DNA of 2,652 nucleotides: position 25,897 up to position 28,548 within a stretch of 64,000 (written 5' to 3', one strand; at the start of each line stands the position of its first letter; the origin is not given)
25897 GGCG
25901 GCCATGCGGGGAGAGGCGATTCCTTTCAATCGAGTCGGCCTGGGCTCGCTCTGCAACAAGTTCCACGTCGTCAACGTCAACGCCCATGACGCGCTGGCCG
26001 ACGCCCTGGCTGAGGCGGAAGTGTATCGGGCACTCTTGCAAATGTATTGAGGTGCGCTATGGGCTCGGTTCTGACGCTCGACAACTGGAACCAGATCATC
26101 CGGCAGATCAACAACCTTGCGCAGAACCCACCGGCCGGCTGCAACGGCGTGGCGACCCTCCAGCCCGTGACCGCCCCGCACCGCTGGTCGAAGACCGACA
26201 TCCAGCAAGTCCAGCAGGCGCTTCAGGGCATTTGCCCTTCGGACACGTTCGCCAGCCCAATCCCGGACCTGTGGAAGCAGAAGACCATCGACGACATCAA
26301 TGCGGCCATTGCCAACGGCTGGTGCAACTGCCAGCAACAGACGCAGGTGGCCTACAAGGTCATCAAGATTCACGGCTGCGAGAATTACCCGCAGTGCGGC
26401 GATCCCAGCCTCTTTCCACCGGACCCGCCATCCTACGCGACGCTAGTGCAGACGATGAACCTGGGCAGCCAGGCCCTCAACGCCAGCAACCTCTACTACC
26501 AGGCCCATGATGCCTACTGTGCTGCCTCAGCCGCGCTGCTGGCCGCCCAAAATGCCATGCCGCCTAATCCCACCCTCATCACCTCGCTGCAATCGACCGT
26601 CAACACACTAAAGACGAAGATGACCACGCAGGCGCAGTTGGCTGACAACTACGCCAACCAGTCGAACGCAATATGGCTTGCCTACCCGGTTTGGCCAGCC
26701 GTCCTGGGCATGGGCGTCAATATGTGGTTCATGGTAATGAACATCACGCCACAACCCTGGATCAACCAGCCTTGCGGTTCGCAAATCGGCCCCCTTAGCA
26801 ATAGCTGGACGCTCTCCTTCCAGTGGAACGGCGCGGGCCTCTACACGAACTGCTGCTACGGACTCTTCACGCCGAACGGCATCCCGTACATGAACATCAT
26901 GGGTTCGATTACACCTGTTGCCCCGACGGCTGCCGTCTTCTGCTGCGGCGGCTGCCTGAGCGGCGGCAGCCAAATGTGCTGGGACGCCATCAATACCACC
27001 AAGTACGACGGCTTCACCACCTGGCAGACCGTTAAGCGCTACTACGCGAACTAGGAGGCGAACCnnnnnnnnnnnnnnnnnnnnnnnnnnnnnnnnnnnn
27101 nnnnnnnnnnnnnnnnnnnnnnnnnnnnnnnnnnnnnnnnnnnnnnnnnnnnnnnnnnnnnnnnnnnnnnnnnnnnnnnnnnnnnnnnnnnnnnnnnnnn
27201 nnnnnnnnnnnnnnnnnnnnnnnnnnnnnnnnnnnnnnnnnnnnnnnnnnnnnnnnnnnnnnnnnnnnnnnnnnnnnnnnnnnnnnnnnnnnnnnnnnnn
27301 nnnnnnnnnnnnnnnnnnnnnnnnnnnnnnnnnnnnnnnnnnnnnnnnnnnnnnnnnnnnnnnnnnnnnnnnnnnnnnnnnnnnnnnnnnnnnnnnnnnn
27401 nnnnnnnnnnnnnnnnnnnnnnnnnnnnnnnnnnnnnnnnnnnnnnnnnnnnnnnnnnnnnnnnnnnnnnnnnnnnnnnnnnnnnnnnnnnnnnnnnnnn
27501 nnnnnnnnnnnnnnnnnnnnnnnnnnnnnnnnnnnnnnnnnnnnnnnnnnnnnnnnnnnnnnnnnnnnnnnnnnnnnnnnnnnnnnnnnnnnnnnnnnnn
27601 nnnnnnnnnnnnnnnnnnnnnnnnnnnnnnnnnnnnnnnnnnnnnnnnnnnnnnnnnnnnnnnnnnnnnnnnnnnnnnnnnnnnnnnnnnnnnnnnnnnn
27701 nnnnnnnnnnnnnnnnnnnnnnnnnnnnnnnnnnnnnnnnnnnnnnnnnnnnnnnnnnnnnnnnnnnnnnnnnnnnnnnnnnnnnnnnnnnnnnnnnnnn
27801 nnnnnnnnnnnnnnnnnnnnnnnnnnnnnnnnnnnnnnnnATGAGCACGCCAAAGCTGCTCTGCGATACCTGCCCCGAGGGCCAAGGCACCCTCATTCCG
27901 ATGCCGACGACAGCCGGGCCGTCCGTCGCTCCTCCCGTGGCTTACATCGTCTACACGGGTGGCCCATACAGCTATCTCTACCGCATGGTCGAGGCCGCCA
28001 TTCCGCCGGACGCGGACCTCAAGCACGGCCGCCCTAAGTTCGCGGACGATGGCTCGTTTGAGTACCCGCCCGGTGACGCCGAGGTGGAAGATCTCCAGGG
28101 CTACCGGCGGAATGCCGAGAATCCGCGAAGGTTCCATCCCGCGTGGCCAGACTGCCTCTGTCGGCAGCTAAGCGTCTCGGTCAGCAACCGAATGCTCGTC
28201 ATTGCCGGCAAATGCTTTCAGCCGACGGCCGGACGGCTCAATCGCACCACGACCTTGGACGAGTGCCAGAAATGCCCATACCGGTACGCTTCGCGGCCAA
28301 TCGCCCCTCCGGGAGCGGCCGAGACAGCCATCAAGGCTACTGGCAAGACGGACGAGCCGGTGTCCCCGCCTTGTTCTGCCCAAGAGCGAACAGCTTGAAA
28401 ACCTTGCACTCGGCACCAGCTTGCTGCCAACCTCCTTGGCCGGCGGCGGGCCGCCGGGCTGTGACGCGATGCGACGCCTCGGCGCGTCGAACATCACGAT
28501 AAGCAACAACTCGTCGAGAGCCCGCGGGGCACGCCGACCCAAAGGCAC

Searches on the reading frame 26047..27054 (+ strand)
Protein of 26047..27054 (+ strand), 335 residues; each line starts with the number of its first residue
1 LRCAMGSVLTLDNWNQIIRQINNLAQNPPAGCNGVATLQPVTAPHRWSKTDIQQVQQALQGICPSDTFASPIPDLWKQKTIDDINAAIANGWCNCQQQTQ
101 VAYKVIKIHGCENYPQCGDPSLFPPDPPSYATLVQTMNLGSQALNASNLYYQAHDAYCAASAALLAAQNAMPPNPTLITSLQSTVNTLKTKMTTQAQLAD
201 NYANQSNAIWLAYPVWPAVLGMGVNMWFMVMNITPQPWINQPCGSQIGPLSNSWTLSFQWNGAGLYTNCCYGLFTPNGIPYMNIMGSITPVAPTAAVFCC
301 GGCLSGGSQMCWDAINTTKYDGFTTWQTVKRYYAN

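Call 3: search_protein_families(library=pfam, proteins=[window:26047-27054:+], max_evalue=1)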
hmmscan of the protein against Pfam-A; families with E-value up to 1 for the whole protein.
window:26047-27054:+ (335 aa): 0 families

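Call 4: search_protein_families(library=phrogs, proteins=[window:26047-27054:+], max_evalue=1)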
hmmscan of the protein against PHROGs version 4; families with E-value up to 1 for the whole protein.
window:26047-27054:+ (335 aa): 1 family
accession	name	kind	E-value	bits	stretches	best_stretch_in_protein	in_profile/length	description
phrog_26296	-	unknown function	0.18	12.8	1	203-229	61-87/89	-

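Call 30: search_protein_families(library=ncbifam, proteins=[window:26047-27054:+], max_evalue=1)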
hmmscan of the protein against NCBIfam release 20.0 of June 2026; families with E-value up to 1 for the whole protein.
window:26047-27054:+ (335 aa): 0 families

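Call 31: search_protein_families(library=padloc, proteins=[window:26047-27054:+], max_evalue=1)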
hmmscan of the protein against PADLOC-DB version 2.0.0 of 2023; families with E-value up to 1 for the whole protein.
window:26047-27054:+ (335 aa): 0 families
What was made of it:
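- There is no PADLOC match (call 31), although that library holds defence rather than anti-defence proteins.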

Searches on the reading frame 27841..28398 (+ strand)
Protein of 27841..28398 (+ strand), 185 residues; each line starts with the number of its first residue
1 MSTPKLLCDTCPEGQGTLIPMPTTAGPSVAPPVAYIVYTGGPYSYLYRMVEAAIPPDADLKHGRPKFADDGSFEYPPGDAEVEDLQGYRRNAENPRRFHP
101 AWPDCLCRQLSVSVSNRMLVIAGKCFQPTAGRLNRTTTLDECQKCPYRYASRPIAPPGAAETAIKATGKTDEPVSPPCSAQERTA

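Call 3: search_protein_families(library=pfam, proteins=[window:27841-28398:+], max_evalue=1)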
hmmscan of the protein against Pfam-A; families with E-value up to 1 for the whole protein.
window:27841-28398:+ (185 aa): 0 families

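Call 4: search_protein_families(library=phrogs, proteins=[window:27841-28398:+], max_evalue=1)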
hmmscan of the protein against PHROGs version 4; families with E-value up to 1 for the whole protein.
window:27841-28398:+ (185 aa): 0 families

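Call 14: find_homologous_proteins(query=window:27841-28398:+, max_evalue=0.01)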
Query window:27841-28398:+ (185 aa): 3 proteins with E <= 0.01 among 63 candidates.
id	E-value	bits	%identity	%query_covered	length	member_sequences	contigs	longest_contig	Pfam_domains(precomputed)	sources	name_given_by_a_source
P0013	3.6e-123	426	100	100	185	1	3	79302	-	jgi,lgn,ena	jgi:hypothetical protein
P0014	3.8e-69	250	62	96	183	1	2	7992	-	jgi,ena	jgi:hypothetical protein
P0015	1.1e-53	200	61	80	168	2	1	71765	-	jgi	-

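Call 16: find_encoding_contigs(protein=P0013, flank=10000, max_places=4)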
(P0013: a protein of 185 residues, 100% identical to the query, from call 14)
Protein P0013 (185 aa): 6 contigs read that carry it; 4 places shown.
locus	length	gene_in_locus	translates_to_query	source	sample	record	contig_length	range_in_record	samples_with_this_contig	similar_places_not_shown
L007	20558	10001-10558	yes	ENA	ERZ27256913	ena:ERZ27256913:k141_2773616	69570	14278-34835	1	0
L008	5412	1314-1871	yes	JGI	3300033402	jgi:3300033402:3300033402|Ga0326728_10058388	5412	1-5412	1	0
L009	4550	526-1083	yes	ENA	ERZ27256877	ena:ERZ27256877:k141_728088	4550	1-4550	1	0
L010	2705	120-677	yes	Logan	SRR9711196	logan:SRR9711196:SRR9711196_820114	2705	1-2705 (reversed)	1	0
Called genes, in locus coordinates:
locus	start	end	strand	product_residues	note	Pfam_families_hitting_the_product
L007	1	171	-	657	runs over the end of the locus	-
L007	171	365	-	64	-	-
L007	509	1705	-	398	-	PF01170:UPF0020 (faint), PF01555:N6_N4_Mtase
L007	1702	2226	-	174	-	-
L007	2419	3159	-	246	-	-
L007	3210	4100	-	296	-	PF02195:ParB_N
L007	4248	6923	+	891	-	PF19263:DUF5906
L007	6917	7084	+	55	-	-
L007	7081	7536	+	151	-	PF18909:dGTP_diPhyd_N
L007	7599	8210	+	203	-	PF00929:RNase_T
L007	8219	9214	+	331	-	-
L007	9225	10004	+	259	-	-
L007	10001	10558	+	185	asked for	-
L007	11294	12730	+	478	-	PF14356:DUF4403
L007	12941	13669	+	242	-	-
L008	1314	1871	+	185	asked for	-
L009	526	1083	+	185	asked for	-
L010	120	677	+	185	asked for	-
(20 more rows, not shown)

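Call 17: find_encoding_contigs(protein=P0015, flank=10000, max_places=3)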
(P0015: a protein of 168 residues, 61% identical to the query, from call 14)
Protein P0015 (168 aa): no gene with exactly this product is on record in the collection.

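Call 30: search_protein_families(library=ncbifam, proteins=[window:27841-28398:+], max_evalue=1)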
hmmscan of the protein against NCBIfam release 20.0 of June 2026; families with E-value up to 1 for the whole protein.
window:27841-28398:+ (185 aa): 0 families

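Call 31: search_protein_families(library=padloc, proteins=[window:27841-28398:+], max_evalue=1)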
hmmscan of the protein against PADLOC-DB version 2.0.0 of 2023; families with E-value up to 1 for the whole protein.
window:27841-28398:+ (185 aa): 0 families

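Call 82: predict_structure(alignment_id=A10)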
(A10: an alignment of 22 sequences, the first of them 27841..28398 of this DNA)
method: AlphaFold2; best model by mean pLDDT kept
length: 185 residues; sequences in the alignment: 22
mean_pLDDT: 84.4   pTM: 0.70
mean pLDDT of the five models: 84.4, 83.9, 83.7, 83.5, 82.5
residues with pLDDT >= 90: 116; 70-90: 18; 50-70: 45; < 50: 6
segments of 3 or more residues with pLDDT < 50: 1-3, 5-7
pLDDT, mean of each block of 10 residues (from residue 1): 50 64 67 93 93 96 97 97 97 98 96 96 97 96 95 74 59 65 66
secondary structure, 60 per line:
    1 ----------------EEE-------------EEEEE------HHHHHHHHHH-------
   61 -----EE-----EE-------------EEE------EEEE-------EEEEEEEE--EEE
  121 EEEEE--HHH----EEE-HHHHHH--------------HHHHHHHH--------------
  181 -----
elements in order: E17-19 E33-37 H44-53 E88-90 E97-100 E108-115 E118-125 E135-137 H139-144 H159-166
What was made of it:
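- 27928..28290 (+): Structured unit of B (aa 30-150): strand 33-37, helix 44-53, then domain copy 3 (aa 64-149 = nt 28030-28287). AF2 pLDDT 93-98 over this range (call 82).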
